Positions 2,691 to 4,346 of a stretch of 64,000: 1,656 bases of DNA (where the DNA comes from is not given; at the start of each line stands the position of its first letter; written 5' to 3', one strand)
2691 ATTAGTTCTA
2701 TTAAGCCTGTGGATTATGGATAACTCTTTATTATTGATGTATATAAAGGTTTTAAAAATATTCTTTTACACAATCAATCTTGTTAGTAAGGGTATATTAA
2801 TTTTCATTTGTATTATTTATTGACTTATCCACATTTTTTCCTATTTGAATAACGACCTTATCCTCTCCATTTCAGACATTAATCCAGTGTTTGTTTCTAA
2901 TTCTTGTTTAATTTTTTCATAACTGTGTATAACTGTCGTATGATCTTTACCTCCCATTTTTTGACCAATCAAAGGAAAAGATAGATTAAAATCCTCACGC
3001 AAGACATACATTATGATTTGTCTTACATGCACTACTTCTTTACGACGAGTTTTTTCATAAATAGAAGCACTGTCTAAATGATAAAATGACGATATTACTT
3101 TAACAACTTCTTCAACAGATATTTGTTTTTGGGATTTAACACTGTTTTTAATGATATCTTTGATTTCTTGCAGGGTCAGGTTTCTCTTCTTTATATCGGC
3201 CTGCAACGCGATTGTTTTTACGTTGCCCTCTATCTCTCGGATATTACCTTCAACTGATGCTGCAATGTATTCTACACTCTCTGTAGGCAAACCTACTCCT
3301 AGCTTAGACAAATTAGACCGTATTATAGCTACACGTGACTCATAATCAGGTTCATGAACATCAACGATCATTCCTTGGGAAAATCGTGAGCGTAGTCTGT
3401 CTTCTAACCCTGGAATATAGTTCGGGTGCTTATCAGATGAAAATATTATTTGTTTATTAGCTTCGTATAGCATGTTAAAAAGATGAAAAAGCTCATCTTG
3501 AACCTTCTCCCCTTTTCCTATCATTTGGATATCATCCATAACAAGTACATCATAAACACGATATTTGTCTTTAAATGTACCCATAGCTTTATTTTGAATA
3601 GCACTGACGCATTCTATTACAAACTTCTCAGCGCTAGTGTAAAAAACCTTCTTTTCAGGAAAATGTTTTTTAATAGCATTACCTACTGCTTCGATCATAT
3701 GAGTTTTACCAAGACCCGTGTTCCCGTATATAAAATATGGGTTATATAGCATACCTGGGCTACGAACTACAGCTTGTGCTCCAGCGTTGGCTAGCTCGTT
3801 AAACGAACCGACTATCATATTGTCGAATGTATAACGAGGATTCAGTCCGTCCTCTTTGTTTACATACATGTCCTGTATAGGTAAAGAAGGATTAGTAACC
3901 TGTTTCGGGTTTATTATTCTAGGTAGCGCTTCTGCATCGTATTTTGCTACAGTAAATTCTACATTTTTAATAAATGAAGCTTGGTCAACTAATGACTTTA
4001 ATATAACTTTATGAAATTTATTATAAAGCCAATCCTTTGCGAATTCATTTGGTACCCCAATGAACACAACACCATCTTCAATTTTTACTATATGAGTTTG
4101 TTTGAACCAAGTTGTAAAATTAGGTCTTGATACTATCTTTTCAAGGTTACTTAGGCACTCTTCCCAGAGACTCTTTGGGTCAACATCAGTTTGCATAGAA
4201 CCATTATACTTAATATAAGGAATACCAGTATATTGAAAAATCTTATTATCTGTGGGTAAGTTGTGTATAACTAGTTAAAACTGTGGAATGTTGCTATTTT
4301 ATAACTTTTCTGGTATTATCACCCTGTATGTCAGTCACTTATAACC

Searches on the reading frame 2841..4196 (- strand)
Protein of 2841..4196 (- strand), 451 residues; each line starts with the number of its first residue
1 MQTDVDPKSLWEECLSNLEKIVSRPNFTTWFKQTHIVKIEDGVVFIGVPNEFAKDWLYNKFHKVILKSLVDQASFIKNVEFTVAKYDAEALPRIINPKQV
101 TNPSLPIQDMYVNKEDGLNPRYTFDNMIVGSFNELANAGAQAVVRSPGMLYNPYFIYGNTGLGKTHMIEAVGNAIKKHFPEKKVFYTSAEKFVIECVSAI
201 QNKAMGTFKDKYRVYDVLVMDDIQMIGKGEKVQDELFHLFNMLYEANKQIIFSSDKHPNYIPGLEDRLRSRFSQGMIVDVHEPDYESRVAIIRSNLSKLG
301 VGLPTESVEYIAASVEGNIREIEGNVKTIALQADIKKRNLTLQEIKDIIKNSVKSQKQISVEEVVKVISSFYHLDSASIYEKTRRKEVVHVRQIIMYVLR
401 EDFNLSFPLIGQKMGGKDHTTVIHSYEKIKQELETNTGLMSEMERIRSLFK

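Call 18: search_protein_families(library=pfam, proteins=[window:2841-4196:-])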
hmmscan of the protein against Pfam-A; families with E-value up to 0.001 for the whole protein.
window:2841-4196:- (451 aa): 7 families
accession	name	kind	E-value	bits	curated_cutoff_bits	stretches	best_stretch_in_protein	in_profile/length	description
PF00308.24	Bac_DnaA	-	5.3e-60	202.7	23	1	118-279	1-162/162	Bacterial DnaA ATPAse domain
PF08299.17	Bac_DnaA_C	-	5.9e-22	77.9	31.5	1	361-429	1-69/69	Bacterial dnaA protein helix-turn-helix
PF11638.13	DnaA_N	-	5.9e-18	64.8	24.6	1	9-69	2-63/65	DnaA N-terminal domain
PF01695.23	IstB_IS21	-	6.3e-07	29.6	24.1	1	156-254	97-193/238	IstB-like ATP binding protein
PF00004.35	AAA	-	9.5e-07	29.8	21.2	1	155-268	2-123/131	ATPase family associated with various cellular activities (AAA)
PF01637.24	ATPase_2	-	0.0002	21.7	33.2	0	151-266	20-129/225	ATPase domain predominantly from Archaea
PF00910.28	RNA_helicase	-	0.00034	21.5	21.5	0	155-242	2-74/105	RNA helicase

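Call 82: find_related_loci(query=window:2841-4196:-, collection=metagenome_contigs, flank=10000)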
Query window:2841-4196:- (451 aa) in metagenome_contigs; peptide patterns used: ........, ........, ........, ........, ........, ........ (x = any residue, [..] = any of these).
444 stretches matched a pattern; 117 encode a relative of the query (tblastn E <= 1e-3); the best 80 are kept; 80 distinct loci.
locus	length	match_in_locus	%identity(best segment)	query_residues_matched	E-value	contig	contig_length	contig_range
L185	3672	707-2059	91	1-451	0e+0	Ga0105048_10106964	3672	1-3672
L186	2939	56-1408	85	1-451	0e+0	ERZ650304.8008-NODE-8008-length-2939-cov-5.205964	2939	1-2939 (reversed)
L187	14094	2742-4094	84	1-451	0e+0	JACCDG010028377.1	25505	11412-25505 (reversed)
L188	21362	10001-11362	82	1-451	0e+0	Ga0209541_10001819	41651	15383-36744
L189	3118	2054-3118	89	1-355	0e+0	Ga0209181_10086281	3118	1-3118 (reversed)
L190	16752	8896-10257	56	5-451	1e-176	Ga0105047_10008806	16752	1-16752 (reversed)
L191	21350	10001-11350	54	5-451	6e-176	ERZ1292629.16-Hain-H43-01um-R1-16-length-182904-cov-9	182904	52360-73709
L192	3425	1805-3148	54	5-451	0e+0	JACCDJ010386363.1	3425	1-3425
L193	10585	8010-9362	54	5-451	1e-175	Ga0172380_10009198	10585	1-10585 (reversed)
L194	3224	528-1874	56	8-451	0e+0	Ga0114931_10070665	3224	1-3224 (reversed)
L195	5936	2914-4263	54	5-451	5e-178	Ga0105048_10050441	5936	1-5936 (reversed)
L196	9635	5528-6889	56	5-451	8e-176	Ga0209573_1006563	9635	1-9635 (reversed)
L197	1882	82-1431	55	6-451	0e+0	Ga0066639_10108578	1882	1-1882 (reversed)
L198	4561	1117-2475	55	5-451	4e-180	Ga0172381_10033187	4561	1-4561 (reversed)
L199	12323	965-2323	54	5-451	7e-175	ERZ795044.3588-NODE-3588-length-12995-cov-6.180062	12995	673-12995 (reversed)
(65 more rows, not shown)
